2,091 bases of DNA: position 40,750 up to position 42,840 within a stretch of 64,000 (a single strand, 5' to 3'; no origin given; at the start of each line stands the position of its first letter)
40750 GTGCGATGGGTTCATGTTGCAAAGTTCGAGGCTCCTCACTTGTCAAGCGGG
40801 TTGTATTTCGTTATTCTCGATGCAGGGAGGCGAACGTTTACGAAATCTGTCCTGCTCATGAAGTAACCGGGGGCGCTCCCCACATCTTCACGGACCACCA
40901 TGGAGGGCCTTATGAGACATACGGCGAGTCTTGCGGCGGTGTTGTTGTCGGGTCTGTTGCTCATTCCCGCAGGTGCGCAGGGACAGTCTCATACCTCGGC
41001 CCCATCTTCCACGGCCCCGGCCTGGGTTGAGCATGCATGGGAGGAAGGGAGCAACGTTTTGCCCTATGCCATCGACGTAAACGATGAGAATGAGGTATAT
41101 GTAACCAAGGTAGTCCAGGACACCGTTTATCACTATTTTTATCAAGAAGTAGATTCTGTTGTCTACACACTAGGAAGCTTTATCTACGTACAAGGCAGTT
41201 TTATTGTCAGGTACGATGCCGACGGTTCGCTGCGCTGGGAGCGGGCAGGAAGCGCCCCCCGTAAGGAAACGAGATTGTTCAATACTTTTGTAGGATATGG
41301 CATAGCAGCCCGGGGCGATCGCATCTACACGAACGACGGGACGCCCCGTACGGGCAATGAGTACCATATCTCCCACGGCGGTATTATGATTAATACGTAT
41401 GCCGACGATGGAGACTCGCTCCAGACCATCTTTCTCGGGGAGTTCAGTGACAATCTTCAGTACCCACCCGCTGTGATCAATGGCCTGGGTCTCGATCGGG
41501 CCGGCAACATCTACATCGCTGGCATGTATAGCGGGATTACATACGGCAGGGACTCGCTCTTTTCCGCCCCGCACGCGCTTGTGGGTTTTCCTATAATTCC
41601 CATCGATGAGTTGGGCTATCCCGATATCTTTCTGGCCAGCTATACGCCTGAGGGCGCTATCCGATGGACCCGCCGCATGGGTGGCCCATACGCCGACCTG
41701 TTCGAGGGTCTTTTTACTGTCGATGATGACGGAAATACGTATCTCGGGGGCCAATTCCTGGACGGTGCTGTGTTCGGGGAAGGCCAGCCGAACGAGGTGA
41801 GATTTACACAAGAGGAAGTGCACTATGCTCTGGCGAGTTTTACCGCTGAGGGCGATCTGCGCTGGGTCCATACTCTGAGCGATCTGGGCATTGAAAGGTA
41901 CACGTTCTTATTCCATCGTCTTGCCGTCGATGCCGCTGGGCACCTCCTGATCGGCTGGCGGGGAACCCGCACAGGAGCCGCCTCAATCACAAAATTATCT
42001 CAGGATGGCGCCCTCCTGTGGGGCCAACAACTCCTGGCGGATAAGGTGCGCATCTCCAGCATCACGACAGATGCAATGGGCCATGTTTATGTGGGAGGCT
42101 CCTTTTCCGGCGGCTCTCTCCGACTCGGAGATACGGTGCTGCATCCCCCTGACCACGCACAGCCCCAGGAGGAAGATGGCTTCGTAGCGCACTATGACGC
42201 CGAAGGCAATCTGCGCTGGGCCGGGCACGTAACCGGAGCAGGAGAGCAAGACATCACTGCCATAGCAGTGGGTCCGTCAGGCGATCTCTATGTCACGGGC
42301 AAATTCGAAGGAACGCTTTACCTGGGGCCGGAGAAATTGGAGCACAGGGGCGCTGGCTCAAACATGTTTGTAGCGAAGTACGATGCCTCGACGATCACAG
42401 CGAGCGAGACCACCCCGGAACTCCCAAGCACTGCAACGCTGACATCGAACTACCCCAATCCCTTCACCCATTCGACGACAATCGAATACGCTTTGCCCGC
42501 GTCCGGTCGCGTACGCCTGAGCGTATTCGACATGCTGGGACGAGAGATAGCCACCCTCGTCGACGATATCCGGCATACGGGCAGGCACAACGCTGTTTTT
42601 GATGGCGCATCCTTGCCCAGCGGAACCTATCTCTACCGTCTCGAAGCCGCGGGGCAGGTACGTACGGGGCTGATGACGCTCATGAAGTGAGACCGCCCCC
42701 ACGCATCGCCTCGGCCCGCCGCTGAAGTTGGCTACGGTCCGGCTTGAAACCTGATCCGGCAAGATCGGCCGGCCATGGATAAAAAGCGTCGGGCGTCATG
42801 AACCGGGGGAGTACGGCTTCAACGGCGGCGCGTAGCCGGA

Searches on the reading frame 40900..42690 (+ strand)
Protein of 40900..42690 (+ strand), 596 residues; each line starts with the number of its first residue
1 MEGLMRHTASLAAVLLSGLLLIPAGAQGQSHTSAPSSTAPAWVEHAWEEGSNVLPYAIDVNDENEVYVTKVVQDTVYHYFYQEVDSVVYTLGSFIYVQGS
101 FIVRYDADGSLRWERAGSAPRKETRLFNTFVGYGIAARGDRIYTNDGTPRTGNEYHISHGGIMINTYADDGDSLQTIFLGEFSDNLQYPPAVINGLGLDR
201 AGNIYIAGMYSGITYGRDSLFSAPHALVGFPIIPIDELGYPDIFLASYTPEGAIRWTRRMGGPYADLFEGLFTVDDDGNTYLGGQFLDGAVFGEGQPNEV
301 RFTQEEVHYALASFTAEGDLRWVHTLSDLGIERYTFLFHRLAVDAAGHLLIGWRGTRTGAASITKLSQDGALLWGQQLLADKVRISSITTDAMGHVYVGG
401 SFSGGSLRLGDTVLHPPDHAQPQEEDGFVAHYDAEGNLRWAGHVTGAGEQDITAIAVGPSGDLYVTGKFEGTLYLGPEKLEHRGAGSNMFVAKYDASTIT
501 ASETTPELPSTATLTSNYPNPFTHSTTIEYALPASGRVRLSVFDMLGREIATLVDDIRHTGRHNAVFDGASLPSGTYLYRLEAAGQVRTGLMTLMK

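Call 80: search_protein_families(library=ncbifam, proteins=[window:40900-42690:+], max_evalue=0.00001)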
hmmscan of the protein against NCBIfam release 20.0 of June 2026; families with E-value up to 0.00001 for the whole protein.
window:40900-42690:+ (596 aa): 4 families
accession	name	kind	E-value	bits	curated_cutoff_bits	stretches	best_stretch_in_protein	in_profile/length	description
NF047494.1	Lepto_SBBP_lipo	equivalog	1.9e-15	56.5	400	1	363-496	164-289/466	SBBP repeat beta-propeller lipoprotein, LipL53 family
TIGR04183.1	Por_Secre_tail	domain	5.4e-09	35.9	23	1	518-589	2-66/72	T9SS type A sorting domain-containing protein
NF052323.1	T9SSA_dep_M6i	equivalog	3.7e-07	28.5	600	1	515-585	958-1028/1043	T9SS-dependent M6-like inactivated metalloprotease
NF038113.1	T9SSA_dep_M36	equivalog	1.9e-06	26.3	885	1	510-586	790-860/869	T9SS-dependent M36 family metallopeptidase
